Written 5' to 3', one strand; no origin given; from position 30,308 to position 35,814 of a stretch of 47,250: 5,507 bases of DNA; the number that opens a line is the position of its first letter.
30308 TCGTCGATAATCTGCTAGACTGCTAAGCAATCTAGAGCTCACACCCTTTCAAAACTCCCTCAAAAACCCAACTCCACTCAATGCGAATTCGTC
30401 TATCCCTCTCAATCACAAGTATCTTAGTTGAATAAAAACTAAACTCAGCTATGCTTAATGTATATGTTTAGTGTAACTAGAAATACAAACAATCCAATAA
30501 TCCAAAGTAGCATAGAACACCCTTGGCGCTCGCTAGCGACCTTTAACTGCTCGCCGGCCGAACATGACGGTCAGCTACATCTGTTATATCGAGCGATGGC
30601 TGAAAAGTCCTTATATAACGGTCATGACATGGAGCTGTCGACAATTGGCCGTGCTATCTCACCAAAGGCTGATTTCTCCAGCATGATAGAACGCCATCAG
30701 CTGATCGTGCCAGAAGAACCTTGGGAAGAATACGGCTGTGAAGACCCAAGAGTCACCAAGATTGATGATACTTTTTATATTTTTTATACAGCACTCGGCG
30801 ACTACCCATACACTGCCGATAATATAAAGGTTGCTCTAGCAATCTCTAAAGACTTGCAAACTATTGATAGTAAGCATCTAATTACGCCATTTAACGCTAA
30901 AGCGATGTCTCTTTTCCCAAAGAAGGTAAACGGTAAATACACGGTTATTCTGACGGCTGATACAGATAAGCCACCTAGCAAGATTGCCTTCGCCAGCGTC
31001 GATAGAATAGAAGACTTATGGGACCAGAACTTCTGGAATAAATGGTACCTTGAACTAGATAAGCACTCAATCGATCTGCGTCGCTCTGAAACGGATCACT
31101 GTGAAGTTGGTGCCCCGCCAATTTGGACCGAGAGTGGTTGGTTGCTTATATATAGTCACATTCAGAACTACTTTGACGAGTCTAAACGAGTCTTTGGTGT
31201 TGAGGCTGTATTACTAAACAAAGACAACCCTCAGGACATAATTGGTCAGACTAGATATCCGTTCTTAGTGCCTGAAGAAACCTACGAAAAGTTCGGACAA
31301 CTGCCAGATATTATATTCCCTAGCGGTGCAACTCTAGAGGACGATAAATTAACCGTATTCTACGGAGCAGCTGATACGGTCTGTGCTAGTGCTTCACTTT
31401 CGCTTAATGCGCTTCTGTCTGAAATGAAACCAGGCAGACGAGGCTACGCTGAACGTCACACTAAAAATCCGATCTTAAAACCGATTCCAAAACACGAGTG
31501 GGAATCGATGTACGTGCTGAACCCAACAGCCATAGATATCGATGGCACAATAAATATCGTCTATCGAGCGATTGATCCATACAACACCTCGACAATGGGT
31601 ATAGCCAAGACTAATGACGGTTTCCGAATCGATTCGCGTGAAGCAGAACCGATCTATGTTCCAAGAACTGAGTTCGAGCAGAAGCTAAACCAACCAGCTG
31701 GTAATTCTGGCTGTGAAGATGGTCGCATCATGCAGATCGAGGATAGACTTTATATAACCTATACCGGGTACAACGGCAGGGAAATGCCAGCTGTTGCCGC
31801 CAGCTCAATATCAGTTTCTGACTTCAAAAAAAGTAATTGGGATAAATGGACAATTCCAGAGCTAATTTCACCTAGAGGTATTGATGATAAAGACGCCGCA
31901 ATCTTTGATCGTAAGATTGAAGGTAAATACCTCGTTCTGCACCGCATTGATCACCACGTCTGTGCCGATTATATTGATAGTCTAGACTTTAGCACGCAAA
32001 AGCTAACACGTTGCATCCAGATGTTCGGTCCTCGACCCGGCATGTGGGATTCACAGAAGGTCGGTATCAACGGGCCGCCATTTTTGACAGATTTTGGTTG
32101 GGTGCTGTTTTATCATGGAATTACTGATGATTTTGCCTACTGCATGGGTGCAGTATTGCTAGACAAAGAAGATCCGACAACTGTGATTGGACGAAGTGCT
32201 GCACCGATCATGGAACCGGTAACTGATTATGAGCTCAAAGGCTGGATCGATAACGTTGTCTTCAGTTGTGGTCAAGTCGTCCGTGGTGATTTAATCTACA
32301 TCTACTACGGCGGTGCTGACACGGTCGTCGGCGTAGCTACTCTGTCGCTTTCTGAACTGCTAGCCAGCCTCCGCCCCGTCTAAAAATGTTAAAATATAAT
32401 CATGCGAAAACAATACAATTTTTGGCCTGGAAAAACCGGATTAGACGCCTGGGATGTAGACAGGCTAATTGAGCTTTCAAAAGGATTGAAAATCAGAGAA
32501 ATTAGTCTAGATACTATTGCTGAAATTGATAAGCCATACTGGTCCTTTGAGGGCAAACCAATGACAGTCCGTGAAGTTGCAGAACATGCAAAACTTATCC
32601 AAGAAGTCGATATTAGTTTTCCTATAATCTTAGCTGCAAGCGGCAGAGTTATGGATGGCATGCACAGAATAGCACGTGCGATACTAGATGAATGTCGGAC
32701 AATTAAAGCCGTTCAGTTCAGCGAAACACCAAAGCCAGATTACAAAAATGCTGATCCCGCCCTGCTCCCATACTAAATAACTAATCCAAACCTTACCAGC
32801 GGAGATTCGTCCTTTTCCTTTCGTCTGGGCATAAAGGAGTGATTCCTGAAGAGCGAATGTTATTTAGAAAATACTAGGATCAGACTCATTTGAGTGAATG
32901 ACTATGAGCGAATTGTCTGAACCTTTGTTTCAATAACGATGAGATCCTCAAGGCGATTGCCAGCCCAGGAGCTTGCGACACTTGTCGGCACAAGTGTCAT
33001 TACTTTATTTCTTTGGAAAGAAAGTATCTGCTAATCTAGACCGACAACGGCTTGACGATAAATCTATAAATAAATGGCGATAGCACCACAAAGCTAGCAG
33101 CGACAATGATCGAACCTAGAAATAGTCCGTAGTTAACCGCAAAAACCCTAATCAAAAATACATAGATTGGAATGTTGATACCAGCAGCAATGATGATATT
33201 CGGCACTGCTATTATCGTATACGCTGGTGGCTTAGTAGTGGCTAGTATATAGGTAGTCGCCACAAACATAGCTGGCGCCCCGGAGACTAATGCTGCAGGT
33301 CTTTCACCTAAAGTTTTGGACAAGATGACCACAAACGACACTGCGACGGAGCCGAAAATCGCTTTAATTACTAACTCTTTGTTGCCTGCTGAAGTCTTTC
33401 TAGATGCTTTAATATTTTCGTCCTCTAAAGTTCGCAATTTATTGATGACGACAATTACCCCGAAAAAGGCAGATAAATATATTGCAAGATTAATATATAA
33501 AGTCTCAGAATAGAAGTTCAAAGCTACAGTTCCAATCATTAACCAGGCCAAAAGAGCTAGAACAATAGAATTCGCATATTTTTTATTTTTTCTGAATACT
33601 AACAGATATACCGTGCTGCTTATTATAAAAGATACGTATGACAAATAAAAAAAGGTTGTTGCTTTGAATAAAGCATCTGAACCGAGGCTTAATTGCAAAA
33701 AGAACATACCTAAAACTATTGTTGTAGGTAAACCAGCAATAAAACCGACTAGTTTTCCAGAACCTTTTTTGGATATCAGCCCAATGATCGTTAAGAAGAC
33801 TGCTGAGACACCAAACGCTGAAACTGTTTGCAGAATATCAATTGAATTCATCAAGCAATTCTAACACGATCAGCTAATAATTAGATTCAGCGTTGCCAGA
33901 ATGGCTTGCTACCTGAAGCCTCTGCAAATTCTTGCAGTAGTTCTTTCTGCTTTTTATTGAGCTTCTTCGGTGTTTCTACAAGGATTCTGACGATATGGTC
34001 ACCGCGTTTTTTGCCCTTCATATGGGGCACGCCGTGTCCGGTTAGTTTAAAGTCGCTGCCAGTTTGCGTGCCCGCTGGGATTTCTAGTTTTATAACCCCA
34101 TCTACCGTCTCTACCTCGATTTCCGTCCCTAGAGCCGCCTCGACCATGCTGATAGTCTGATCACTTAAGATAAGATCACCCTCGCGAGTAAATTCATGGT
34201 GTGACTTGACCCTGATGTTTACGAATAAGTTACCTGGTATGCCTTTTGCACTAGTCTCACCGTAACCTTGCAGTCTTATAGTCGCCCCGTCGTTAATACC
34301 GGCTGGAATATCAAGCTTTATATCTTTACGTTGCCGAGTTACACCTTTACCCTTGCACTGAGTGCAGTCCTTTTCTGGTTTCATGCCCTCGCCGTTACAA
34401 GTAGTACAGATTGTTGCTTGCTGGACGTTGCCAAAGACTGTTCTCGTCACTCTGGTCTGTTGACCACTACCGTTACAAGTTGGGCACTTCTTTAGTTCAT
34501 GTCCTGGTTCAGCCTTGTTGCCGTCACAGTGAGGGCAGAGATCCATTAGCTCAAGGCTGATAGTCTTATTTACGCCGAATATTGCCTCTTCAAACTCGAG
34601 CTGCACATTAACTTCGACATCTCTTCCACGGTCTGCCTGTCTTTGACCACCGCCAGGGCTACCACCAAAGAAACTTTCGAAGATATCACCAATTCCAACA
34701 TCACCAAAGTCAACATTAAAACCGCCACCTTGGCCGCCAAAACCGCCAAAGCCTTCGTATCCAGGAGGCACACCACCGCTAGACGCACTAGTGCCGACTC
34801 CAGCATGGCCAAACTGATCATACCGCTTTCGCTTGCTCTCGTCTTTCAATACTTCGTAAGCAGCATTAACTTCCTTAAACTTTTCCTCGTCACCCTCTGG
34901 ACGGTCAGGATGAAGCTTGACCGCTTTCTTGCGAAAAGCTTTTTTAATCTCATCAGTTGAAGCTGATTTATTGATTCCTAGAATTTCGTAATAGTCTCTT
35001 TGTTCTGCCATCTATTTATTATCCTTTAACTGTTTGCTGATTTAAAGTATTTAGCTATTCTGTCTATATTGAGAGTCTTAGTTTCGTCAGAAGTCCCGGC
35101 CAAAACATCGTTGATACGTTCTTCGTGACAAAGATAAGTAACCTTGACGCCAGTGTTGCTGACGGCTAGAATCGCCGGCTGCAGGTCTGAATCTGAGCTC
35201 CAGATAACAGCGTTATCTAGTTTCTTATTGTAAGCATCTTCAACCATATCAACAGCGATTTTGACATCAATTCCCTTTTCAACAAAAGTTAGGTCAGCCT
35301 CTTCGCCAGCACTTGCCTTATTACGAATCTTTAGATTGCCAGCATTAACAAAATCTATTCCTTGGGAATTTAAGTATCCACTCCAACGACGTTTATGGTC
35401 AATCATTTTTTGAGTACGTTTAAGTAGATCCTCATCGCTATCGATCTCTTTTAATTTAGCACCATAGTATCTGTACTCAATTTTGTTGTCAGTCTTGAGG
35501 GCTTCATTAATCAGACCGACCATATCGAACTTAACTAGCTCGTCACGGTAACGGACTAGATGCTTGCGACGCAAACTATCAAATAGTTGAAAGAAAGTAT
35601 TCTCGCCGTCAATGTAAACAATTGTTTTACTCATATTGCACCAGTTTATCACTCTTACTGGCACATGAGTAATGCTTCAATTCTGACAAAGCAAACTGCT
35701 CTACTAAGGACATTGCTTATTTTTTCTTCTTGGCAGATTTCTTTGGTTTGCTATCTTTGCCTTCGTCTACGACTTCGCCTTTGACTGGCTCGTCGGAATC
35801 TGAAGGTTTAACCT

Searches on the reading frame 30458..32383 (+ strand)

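Call 15: search_protein_families(library=pfam, proteins=[window:30458-32383:+])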
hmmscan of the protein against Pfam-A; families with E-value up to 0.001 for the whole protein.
window:30458-32383:+ (641 aa): 1 family
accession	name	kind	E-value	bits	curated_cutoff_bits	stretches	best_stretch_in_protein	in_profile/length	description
PF04041.19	Glyco_hydro_130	-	6.8e-87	291.8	26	2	333-636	4-316/320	beta-1,4-mannooligosaccharide phosphorylase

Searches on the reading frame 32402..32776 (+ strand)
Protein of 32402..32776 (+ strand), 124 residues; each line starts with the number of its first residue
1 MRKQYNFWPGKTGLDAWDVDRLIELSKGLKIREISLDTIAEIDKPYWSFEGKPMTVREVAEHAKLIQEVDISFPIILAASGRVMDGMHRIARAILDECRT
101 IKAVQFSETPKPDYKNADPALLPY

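Call 15: search_protein_families(library=pfam, proteins=[window:32402-32776:+])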
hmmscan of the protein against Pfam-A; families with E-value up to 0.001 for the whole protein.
window:32402-32776:+ (124 aa): 0 families

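Call 69: search_protein_families(library=pfam, max_evalue=0.1, proteins=[window:32402-32776:+])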
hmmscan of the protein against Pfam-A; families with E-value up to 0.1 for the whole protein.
window:32402-32776:+ (124 aa): 0 families

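Call 70: search_protein_families(library=phrogs, max_evalue=0.01, proteins=[window:32402-32776:+])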
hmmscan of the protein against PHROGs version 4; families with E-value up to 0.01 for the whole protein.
window:32402-32776:+ (124 aa): 2 families
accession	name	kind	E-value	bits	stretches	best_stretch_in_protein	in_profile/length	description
phrog_17560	-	unknown function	1.2e-12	49.2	1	16-112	20-112/119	-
phrog_4635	-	unknown function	0.004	18.4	1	63-120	41-99/103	-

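Call 99: find_encoding_contigs(protein=window:32402-32776:+, flank=4000, max_places=10)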
Protein window:32402-32776:+ (124 aa): 17 contigs read that carry it; 10 places shown.
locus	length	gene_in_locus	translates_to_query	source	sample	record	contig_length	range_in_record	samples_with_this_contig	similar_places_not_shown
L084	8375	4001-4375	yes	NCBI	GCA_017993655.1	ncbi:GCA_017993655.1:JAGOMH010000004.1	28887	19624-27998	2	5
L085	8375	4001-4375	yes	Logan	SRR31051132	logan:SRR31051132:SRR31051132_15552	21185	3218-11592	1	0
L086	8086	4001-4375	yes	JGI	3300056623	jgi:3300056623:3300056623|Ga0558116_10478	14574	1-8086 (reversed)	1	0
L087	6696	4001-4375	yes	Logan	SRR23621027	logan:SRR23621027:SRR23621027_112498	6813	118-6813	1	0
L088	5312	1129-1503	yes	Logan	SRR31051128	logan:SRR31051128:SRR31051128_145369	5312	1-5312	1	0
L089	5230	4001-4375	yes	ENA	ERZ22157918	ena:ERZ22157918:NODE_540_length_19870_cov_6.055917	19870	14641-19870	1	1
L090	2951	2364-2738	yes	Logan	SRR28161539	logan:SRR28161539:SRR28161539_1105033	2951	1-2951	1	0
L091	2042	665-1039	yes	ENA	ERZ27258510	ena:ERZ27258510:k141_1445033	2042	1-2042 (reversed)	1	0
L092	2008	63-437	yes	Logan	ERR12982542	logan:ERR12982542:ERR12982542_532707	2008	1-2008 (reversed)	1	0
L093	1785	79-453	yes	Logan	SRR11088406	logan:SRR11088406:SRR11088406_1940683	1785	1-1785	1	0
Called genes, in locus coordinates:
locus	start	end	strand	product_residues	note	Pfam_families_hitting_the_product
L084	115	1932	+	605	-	PF04041:Glyco_hydro_130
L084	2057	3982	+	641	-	PF04041:Glyco_hydro_130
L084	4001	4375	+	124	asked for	-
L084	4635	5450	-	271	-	PF11345:DUF3147 (faint)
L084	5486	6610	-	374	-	PF00226:DnaJ, PF01556:DnaJ_C, PF00684:DnaJ_CXXCXGXG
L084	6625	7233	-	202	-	PF01936:NYN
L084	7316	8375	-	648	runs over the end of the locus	?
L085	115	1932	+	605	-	PF04041:Glyco_hydro_130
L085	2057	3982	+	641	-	PF04041:Glyco_hydro_130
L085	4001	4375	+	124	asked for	-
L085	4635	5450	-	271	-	PF11345:DUF3147 (faint)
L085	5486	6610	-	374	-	PF00226:DnaJ, PF01556:DnaJ_C, PF00684:DnaJ_CXXCXGXG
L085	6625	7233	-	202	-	PF01936:NYN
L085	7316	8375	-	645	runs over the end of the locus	PF00012:HSP70, PF06723:MreB_Mbl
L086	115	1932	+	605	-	PF04041:Glyco_hydro_130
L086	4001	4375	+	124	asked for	-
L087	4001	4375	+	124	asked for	-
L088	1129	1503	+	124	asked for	-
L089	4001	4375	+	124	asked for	-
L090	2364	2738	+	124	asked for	-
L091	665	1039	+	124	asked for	-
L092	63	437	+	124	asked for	-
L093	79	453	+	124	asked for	-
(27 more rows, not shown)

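Call 108: search_protein_families(library=ncbifam, max_evalue=0.1, proteins=[window:32402-32776:+])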
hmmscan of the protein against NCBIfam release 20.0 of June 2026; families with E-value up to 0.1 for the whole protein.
window:32402-32776:+ (124 aa): 0 families

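Call 109: search_protein_families(library=padloc, max_evalue=0.1, proteins=[window:32402-32776:+])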
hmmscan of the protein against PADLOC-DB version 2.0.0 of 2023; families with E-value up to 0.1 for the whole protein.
window:32402-32776:+ (124 aa): 0 families

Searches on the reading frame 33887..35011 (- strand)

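Call 98: search_protein_families(library=pfam, max_evalue=0.001, proteins=[window:33887-35011:-])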
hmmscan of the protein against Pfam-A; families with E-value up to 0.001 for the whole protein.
window:33887-35011:- (374 aa): 4 families
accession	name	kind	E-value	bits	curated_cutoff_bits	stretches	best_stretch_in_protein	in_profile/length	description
PF01556.23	DnaJ_C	-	3.6e-43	147.7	26.6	1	132-348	1-152/152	DnaJ C terminal domain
PF00226.36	DnaJ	-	1.8e-24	86.1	27.8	1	6-65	1-63/63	DnaJ domain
PF00684.25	DnaJ_CXXCXGXG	-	2.1e-14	54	32.7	1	159-223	1-65/65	DnaJ central domain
PF25436.1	BSD2_CRD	-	0.0002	21.9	27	0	200-226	3-26/69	BSD2 cysteine rich domain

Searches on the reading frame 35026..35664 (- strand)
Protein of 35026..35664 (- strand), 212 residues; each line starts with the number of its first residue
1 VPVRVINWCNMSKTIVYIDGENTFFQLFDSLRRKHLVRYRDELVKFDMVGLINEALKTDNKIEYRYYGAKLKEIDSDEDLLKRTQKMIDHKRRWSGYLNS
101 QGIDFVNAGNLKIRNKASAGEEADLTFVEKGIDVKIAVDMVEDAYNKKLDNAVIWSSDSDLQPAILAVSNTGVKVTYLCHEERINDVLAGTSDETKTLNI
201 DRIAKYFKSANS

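Call 98: search_protein_families(library=pfam, max_evalue=0.001, proteins=[window:35026-35664:-])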
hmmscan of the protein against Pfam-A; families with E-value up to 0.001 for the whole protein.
window:35026-35664:- (212 aa): 1 family
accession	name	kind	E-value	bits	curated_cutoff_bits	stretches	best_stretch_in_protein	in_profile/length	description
PF01936.24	NYN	-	4.1e-15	57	24.2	1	13-191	1-137/145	NYN domain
